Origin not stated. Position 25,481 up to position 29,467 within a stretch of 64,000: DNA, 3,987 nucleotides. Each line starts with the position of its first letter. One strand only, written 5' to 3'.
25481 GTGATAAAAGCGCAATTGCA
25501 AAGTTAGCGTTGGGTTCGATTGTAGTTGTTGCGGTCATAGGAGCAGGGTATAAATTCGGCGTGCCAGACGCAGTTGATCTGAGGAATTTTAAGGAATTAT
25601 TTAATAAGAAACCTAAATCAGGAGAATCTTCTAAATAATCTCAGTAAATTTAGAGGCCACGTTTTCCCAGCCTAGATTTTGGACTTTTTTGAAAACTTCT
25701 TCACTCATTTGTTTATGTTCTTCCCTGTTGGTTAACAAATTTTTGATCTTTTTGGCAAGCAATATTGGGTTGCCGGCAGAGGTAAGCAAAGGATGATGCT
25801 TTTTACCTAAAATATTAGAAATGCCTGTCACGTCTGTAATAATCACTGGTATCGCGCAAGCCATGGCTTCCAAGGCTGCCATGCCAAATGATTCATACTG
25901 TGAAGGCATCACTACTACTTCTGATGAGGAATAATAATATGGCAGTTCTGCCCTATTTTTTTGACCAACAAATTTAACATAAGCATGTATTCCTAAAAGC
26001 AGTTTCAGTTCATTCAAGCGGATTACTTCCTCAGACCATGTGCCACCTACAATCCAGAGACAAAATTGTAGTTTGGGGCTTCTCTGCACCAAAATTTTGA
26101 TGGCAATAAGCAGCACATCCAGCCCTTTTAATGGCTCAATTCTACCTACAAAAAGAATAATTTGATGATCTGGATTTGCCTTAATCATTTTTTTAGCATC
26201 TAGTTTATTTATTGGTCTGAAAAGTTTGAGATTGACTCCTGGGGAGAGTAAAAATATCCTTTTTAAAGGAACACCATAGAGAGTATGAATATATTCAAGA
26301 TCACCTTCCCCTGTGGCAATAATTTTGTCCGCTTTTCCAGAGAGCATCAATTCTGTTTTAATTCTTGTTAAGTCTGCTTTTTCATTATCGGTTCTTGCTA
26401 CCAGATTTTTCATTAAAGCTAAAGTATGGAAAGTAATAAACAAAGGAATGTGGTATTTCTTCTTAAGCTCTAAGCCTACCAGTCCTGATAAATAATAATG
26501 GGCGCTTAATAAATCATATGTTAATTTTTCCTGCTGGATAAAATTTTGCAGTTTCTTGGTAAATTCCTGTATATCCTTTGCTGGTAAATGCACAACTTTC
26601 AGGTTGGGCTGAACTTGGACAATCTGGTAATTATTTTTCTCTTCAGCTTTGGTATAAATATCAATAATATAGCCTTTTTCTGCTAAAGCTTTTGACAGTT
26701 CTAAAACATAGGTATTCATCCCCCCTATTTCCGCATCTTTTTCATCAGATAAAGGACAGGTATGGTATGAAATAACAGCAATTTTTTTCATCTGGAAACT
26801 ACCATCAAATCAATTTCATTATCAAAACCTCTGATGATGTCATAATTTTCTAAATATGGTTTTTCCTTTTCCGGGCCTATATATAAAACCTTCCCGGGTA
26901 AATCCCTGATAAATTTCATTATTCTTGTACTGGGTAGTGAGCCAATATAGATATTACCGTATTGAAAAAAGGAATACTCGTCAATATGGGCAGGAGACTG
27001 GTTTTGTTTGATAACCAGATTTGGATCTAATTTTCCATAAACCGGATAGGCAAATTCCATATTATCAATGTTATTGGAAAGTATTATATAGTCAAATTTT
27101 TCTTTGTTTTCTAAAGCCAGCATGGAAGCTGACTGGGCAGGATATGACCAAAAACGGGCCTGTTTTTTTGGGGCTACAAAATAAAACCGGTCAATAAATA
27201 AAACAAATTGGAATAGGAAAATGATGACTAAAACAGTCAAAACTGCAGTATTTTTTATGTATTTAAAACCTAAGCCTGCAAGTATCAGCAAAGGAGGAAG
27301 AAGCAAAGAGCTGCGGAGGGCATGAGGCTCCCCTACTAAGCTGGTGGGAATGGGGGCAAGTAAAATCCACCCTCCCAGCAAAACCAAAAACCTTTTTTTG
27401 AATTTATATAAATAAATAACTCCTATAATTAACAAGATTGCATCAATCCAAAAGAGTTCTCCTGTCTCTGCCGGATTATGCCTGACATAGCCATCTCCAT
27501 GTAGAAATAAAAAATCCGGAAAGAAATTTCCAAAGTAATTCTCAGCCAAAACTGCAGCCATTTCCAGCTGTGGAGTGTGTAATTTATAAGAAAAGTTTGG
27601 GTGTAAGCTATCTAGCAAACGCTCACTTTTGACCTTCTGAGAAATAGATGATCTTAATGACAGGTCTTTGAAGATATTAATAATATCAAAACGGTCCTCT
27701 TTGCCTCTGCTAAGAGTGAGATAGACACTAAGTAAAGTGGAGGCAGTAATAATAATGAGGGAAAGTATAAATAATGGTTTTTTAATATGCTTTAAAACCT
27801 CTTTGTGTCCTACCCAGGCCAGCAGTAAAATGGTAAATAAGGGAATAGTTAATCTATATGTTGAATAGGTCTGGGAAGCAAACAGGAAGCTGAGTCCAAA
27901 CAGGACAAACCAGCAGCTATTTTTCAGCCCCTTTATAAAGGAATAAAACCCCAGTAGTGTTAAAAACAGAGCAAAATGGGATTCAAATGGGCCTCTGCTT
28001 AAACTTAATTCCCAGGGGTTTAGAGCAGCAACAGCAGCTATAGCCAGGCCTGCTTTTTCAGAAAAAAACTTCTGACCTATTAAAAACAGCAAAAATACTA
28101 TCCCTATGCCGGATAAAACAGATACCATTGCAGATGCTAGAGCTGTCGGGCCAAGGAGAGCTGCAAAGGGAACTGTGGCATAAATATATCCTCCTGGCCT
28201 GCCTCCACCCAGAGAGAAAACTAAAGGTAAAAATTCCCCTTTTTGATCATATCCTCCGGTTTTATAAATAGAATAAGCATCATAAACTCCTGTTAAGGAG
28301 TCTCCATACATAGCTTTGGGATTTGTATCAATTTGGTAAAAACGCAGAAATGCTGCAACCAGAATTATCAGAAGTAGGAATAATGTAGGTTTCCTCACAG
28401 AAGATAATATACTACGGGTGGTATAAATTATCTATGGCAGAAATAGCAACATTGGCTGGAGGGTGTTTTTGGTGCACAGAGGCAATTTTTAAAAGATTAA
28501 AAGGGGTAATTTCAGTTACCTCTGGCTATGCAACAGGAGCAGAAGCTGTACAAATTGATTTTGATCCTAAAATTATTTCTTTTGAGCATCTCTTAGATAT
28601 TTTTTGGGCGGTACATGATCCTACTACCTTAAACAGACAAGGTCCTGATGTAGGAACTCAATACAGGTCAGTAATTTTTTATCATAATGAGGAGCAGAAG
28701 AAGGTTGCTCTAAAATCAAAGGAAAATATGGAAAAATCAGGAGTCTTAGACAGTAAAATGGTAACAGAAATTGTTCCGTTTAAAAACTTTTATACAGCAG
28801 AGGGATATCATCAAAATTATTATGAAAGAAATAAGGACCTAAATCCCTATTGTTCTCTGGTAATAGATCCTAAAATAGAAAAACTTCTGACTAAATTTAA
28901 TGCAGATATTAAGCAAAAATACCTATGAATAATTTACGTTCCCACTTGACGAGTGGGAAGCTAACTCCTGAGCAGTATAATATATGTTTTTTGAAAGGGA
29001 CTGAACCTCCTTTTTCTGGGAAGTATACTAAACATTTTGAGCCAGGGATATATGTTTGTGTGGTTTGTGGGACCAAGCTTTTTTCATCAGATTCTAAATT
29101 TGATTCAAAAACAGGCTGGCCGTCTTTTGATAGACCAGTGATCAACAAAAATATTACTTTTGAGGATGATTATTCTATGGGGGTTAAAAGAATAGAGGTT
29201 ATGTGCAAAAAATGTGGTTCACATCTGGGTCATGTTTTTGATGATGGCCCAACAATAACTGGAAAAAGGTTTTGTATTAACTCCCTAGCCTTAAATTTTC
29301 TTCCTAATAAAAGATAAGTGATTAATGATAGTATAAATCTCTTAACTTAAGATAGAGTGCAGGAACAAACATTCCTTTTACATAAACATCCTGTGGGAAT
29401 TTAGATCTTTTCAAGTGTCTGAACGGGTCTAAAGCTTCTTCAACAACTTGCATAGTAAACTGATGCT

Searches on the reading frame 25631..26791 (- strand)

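Call 24: search_protein_families(library=pfam, proteins=[window:25631-26791:-], max_evalue=0.001)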
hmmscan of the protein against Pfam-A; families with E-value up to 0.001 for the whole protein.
window:25631-26791:- (386 aa): 8 families
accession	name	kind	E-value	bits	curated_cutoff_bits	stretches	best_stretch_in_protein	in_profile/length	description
PF00534.26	Glycos_transf_1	-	1.4e-36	126.1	26.4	1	201-366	7-169/172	Glycosyl transferases group 1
PF13692.12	Glyco_trans_1_4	-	2.7e-31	109.2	27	1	210-355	2-142/142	Glycosyl transferases group 1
PF20706.3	GT4-conflict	-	1e-24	87.7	26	1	15-381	4-384/385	Family 4 Glycosyltransferase in conflict systems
PF13439.12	Glyco_transf_4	-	2.9e-21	76.7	28.5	1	22-189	1-169/170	Glycosyltransferase Family 4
PF13579.12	Glyco_trans_4_4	-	5.4e-14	53.3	29.7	1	23-185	1-158/158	Glycosyl transferase 4-like domain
PF13524.12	Glyco_trans_1_2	-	1e-06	29.2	25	1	237-371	11-130/144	Glycosyl transferase-like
PF13477.12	Glyco_trans_4_2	-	9.7e-05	23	23.4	1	26-159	10-137/139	Glycosyl transferase 4-like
PF08323.17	Glyco_transf_5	-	0.00089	19.5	22.7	0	77-131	114-175/239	Starch synthase catalytic domain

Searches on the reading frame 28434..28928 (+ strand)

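Call 59: search_protein_families(library=pfam, proteins=[window:28434-28928:+], max_evalue=0.001)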
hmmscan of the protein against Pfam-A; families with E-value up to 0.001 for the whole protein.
window:28434-28928:+ (164 aa): 1 family
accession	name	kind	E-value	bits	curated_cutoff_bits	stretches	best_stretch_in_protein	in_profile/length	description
PF01625.27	PMSR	-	3.7e-52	177.1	23.7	2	36-140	50-152/153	Peptide methionine sulfoxide reductase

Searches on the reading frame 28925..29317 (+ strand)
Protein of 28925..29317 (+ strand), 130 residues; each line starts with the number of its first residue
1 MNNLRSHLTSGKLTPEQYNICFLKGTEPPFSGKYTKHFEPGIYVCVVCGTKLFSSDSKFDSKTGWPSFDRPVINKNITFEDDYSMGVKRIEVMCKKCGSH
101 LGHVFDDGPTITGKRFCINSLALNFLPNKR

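Call 59: search_protein_families(library=pfam, proteins=[window:28925-29317:+], max_evalue=0.001)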
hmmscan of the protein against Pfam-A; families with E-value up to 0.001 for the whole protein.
window:28925-29317:+ (130 aa): 2 families
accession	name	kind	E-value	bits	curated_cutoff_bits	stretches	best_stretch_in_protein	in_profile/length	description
PF01641.26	SelR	-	1.3e-49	167.4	24.9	1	13-126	1-115/116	SelR domain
PF24046.1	At4g08330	-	8.8e-06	26.2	27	1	84-112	71-99/129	At4g08330 beta-tent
